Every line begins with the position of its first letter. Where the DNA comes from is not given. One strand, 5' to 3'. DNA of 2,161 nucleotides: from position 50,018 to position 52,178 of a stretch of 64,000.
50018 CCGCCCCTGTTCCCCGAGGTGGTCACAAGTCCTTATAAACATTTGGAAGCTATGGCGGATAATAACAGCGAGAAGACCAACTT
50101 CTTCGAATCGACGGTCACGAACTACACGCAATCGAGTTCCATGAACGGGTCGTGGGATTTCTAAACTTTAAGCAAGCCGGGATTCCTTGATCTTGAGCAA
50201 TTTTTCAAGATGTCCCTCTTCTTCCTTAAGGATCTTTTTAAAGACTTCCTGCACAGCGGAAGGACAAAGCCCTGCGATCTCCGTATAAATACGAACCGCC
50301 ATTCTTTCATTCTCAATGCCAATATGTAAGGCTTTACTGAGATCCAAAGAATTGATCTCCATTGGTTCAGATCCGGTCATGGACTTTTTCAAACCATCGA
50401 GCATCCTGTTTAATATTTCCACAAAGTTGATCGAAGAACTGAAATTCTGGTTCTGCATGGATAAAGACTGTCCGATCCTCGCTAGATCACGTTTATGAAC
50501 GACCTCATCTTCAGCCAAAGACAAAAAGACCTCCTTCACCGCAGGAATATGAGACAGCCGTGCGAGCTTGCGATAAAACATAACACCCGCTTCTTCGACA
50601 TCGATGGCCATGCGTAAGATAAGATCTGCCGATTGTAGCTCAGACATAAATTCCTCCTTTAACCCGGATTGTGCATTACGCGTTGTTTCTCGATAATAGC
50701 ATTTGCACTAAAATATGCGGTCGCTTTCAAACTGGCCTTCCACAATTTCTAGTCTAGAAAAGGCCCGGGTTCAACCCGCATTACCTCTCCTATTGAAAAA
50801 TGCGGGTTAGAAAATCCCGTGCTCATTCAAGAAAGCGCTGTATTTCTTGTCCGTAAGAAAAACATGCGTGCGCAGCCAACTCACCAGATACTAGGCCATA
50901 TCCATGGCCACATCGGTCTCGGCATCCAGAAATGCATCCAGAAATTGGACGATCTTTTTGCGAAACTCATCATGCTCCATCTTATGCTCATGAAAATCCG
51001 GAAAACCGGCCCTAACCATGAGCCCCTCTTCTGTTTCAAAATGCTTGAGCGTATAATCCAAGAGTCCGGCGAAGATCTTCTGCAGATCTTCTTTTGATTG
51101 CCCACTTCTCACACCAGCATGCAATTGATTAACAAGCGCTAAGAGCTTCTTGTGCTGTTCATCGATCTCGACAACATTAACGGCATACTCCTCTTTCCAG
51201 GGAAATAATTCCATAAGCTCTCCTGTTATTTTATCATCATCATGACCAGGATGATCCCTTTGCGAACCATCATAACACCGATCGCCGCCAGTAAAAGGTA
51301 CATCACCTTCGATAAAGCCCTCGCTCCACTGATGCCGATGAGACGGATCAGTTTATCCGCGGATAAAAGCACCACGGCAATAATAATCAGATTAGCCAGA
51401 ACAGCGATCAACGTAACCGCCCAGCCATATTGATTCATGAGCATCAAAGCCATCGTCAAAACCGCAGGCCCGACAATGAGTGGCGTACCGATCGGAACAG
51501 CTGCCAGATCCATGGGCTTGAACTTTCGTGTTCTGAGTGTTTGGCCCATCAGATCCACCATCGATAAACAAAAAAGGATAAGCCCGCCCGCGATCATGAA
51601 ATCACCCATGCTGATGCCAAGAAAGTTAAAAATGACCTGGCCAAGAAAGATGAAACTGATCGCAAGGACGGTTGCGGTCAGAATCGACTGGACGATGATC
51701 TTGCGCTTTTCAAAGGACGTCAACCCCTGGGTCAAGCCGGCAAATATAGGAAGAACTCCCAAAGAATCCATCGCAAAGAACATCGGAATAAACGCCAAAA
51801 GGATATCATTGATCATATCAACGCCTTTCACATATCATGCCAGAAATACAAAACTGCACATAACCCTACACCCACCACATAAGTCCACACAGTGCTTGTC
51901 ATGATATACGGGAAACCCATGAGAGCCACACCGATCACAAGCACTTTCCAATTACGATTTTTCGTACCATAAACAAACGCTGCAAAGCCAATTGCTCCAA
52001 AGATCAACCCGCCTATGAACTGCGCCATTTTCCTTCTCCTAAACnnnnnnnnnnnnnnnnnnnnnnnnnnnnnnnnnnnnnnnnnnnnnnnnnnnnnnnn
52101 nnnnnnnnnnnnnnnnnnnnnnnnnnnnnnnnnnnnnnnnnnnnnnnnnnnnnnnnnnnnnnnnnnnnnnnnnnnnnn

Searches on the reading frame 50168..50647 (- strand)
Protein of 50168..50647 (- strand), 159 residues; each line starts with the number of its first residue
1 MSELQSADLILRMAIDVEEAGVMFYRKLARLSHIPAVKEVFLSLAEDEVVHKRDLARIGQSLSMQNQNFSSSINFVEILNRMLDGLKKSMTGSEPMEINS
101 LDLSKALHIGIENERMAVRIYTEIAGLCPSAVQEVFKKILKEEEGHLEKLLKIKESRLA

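Call 4: search_protein_families(library=pfam, proteins=[window:50168-50647:-], max_evalue=0.01)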
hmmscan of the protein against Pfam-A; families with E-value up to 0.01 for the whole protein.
window:50168-50647:- (159 aa): 1 family
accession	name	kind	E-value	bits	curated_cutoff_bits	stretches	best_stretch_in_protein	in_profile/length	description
PF02915.23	Rubrerythrin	-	2.5e-15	57.5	22.8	1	10-153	2-136/137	Rubrerythrin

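Call 43: search_protein_families(library=ncbifam, proteins=[window:50168-50647:-], max_evalue=0.01)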
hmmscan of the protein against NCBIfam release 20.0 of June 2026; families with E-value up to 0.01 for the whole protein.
window:50168-50647:- (159 aa): 4 families
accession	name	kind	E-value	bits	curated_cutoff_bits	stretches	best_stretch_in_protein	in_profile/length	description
NF045676.1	FeExpMbfA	equivalog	2.6e-05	23.8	450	0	9-58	11-147/318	iron exporter MbfA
NF009413.0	PRK12775.1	equivalog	4.1e-05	21.6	1895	1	10-150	864-991/1006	putative trifunctional 2-polyprenylphenol hydroxylase/glutamate synthase subunit beta/ferritin domain-containing protein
TIGR04535.1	ferrit_encaps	subfamily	0.00033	20.6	125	0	14-53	21-60/114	encapsulin-associated ferritin-like protein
NF058679.1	EncB_fam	subfamily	0.00078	19.4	90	0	10-59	24-73/117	encapsulin nanocompartment ferritin-likeEncB family encapsulin nanocompartment ferritin-like cargo protein cargo protein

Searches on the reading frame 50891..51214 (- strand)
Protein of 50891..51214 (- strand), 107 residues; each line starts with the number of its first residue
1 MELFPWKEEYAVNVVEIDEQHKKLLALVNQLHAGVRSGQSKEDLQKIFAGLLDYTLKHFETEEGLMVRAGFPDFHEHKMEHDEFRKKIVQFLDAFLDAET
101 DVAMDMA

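Call 4: search_protein_families(library=pfam, proteins=[window:50891-51214:-], max_evalue=0.01)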
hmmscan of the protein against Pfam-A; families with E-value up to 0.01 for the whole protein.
window:50891-51214:- (107 aa): 1 family
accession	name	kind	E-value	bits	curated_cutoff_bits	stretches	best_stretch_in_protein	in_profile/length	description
PF01814.28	Hemerythrin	-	4.1e-14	53.6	25.3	1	15-100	4-96/127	Hemerythrin HHE cation binding domain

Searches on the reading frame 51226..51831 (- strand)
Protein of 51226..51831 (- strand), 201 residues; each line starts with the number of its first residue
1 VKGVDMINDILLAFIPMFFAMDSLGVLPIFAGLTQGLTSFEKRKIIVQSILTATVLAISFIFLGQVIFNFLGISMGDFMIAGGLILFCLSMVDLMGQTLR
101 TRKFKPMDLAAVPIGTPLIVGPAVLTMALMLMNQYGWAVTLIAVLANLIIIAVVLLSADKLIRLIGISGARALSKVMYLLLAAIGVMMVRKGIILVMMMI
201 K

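Call 4: search_protein_families(library=pfam, proteins=[window:51226-51831:-], max_evalue=0.01)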
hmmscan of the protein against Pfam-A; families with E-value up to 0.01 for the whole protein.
window:51226-51831:- (201 aa): 1 family
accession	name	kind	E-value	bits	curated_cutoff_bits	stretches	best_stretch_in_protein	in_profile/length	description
PF01914.23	MarC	-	1.4e-31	110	23.9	1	9-194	3-200/203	MarC family integral membrane protein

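Call 22: find_related_loci(query=window:51226-51816:-, collection=genome_contigs, flank=6000)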
Query window:51226-51816:- (196 aa) in genome_contigs; peptide patterns used: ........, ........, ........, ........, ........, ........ (x = any residue, [..] = any of these).
183 stretches matched a pattern; 62 encode a relative of the query (tblastn E <= 1e-3); 62 distinct loci.
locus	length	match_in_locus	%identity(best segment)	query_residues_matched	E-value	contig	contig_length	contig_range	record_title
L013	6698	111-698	78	1-196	8e-99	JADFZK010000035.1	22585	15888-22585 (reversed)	MAG: Candidatus Omnitrophota bacterium isolate nHGRbin18 nHGR_bin18_NODE_807_length_22585_cov_17.589170, whole genome sh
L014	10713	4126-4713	80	1-196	2e-98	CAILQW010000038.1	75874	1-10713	MAG: Candidatus Omnitrophica bacterium isolate AM4_bin-704 genome assembly, contig: bin-704:38/67, whole genome shotgun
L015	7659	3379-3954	78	1-192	7e-96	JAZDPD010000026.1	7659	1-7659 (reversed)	MAG: Candidatus Omnitrophota bacterium isolate MEGAHIT-group-0.817 k141_18156818, whole genome shotgun sequence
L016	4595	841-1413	79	1-191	2e-94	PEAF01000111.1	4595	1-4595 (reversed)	MAG: Candidatus Omnitrophota bacterium isolate MBPbin6 scaffold1334, whole genome shotgun sequence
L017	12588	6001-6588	74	1-196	7e-94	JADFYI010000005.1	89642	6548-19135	MAG: Candidatus Omnitrophota bacterium isolate nDJH6bin28 nDJH6_bin28_NODE_137_length_89642_cov_11.075201, whole genome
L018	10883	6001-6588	76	1-196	8e-93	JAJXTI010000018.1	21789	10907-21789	MAG: bacterium isolate BP4.bin41 NODE_2587_length_21789_cov_1.285892, whole genome shotgun sequence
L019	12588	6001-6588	73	1-196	6e-92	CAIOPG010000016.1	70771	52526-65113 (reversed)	MAG: Candidatus Omnitrophica bacterium isolate Umea1p4_bin-199 genome assembly, contig: bin-199:16/20, whole genome shot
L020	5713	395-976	72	3-196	3e-86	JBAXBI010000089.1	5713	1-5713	MAG: Candidatus Omnitrophota bacterium isolate ELA163 MAG163_89, whole genome shotgun sequence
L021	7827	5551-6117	71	1-189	6e-85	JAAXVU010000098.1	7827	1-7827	MAG: Candidatus Omnitrophota bacterium isolate W9_Combined_metabat1_094 W9_Combined_metabat1_094_NODE_5693, whole genome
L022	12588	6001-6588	66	1-196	5e-85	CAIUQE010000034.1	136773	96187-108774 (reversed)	MAG: Candidatus Omnitrophica bacterium isolate MJ-2014-D6_bin-075 genome assembly, contig: bin-075:34/49, whole genome s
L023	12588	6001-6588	69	1-196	2e-84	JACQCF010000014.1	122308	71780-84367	MAG: Candidatus Omnitrophota bacterium isolate NC_groundwater_961_Pr1_S-0.2um_46_24 Montesol18-Sp2_coassembly_scaffold_6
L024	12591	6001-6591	69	1-196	4e-84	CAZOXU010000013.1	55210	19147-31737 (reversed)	MAG TPA_asm: uncultured Planctomycetales bacterium isolate SRP278252_co2_25 genome assembly, contig: NODE_964_length_552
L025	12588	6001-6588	69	1-196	1e-83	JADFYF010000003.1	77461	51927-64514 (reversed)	MAG: Candidatus Omnitrophota bacterium isolate nDJH6bin18 nDJH6_bin18_NODE_3_length_77461_cov_3.282993, whole genome sho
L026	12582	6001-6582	68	3-196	3e-81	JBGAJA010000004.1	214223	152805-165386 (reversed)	MAG: Candidatus Omnitrophota bacterium isolate MAG_AAO_H125.54 AAOH125-54_opera_contig_294, whole genome shotgun sequenc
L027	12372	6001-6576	68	1-192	2e-80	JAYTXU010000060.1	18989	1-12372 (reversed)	MAG: Candidatus Omnitrophota bacterium isolate GFS_5990 GFS_5990_59, whole genome shotgun sequence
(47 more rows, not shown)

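Call 28: search_protein_families(library=pfam, proteins=[L014:1930-4044:+, L014:4762-6378:+, L014:6407-8536:+, L017:2303-4000:+, L017:4340-5962:+, L017:6614-7633:+, L017:7880-9598:+, L019:4775-5818:+, L019:6868-7716:+, L019:7782-8177:+], max_evalue=0.00001)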
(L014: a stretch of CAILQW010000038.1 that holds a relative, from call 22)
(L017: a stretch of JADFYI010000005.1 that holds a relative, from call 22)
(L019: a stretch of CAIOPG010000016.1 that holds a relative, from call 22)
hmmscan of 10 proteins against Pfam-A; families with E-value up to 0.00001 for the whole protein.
L014:1930-4044:+ (704 aa): 0 families

L014:4762-6378:+ (538 aa): 1 family
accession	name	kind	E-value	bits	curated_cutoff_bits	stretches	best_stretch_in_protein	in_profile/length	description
PF04349.18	MdoG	-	1.5e-178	595.1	25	1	56-536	3-478/478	Periplasmic glucan biosynthesis protein, MdoG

L014:6407-8536:+ (709 aa): 1 family
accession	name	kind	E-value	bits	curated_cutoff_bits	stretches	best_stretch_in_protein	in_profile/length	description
PF13632.12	Glyco_trans_2_3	-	3.7e-12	46.9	27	1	307-500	3-194/198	Glycosyl transferase family group 2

L017:2303-4000:+ (565 aa): 2 families
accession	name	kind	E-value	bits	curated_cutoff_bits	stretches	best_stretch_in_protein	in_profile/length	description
PF05359.17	DUF748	-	4.3e-110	369.8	50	2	131-516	649-1037/1037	Domain of Unknown Function (DUF748)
PF05170.20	AsmA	-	5.5e-06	25.9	29.8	0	77-189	83-190/607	AsmA family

L017:4340-5962:+ (540 aa): 2 families
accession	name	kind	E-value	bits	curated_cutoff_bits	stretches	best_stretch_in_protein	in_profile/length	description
PF00106.31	adh_short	-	5.3e-18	65.6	26.6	2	183-278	1-93/195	short chain dehydrogenase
PF13561.12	adh_short_C2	-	2.3e-13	50.7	27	1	387-483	89-177/236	Enoyl-(Acyl carrier protein) reductase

L017:6614-7633:+ (339 aa): 1 family
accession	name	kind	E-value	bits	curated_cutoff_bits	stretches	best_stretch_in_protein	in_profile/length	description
PF01728.25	FtsJ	-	1.1e-14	55.2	24.1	1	173-262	3-101/181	FtsJ-like methyltransferase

L017:7880-9598:+ (572 aa): 1 family
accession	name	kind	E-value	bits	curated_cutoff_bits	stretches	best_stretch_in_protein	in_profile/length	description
PF03814.21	KdpA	-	4e-228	758.5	22.6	1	17-564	4-548/548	Potassium-transporting ATPase A subunit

L019:4775-5818:+ (347 aa): 2 families
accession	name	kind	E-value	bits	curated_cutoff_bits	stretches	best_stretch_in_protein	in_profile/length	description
PF02661.23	Fic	-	2.2e-17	64.1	24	1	97-199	4-93/93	Fic/DOC family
PF12728.13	HTH_17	-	1.1e-07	32.4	27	1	294-336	6-48/51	Helix-turn-helix domain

L019:6868-7716:+ (282 aa): 1 family
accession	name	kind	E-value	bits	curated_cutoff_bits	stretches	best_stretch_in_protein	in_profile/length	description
PF00248.27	Aldo_ket_red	-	2.2e-27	96.3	24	1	25-203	16-184/291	Aldo/keto reductase family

L019:7782-8177:+ (131 aa): 1 family
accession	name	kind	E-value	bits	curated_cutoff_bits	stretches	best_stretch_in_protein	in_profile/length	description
PF17761.7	DUF1016_N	-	2.9e-29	102.3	32.8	1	17-131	1-111/137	DUF1016 N-terminal domain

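Call 43: search_protein_families(library=ncbifam, proteins=[window:51226-51816:-], max_evalue=0.01)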
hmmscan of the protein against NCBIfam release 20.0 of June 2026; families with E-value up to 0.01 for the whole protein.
window:51226-51816:- (196 aa): 4 families
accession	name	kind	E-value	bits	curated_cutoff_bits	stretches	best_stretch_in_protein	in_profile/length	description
TIGR00427.1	TIGR00427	subfamily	2.1e-27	96.2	99.2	1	5-188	7-201/201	NAAT family transporter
NF008010.0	PRK10739.1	equivalog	2.2e-19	70.2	215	1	3-192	2-195/197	YhgN family NAAT transporter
NF008320.0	PRK11111.1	equivalog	1.3e-17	63.9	216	1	9-189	15-207/215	YchE family NAAT transporter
NF008228.0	PRK10995.1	equivalog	5.8e-14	51.8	162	1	3-193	6-218/223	MarC family NAAT transporter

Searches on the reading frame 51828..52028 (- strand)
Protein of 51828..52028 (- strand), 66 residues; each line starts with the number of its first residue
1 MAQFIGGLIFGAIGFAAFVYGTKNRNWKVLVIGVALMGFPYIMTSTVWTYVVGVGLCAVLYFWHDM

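Call 4: search_protein_families(library=pfam, proteins=[window:51828-52028:-], max_evalue=0.01)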
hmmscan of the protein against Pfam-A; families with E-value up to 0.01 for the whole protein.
window:51828-52028:- (66 aa): 0 families

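Call 21: find_homologous_proteins(query=window:51831-52028:-, max_evalue=10)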
Query seq(66 aa) (66 aa): 3 proteins with E <= 10 among 3 candidates.
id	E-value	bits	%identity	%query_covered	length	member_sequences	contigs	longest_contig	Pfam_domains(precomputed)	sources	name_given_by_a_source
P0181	1.1e-36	141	100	100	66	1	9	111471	-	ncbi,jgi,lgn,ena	jgi:hypothetical protein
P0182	3.1e-23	99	68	98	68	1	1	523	-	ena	-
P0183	3.6e-12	64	55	98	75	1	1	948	-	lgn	-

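Call 29: find_encoding_contigs(protein=P0183, flank=3000, max_places=3)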
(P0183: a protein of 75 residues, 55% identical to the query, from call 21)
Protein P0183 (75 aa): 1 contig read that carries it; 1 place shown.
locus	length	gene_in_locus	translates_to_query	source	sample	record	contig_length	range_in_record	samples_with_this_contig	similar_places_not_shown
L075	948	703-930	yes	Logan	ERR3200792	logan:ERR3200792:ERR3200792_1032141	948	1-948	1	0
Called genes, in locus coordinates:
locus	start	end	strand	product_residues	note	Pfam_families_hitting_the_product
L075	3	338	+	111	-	?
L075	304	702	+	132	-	-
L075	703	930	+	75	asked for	-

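Call 30: find_encoding_contigs(protein=P0182, flank=3000, max_places=3)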
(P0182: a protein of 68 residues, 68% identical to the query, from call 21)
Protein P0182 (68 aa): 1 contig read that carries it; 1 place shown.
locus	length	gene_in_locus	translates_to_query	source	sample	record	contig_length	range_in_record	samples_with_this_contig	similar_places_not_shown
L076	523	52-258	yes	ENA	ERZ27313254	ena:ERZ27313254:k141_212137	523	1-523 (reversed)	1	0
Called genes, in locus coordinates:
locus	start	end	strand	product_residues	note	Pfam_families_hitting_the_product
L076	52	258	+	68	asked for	-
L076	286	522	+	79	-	?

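Call 38: find_related_loci(query=A2, collection=metagenome_contigs, flank=5000)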
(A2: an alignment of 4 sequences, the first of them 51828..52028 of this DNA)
Query A2 (66 aa) in metagenome_contigs; peptide patterns used: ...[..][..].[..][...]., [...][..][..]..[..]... (x = any residue, [..] = any of these).
600 stretches matched a pattern (row limit reached: there are more); 62 encode a relative of the query (tblastn E <= 1e-3); 62 distinct loci.
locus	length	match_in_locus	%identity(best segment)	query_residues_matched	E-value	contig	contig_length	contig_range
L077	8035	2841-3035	51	1-65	4e-19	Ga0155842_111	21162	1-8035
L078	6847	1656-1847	50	2-65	1e-17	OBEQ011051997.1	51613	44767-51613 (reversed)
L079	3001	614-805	48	2-65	9e-18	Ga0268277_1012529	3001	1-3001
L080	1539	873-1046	53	8-65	2e-17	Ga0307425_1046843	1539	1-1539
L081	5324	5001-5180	50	6-65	3e-17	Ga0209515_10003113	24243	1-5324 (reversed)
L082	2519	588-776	43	3-65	5e-17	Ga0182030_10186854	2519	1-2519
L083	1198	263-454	47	2-65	5e-17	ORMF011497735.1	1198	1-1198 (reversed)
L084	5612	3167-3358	50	2-65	7e-17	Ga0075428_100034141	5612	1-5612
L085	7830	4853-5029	49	7-65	1e-16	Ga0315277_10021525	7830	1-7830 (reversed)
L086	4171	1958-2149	53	2-65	3e-16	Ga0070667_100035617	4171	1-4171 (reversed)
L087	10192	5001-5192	48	2-65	4e-16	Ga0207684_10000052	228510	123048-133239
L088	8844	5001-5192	48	2-65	7e-16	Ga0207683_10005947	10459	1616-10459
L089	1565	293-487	45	1-65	7e-16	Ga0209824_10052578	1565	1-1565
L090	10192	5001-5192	45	2-65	7e-16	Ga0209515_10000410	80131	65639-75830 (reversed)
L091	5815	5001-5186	42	4-65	8e-16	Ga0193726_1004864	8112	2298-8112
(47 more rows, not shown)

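Call 43: search_protein_families(library=ncbifam, proteins=[window:51828-52028:-], max_evalue=0.01)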
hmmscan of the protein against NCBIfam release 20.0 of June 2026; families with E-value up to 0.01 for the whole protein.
window:51828-52028:- (66 aa): 0 families
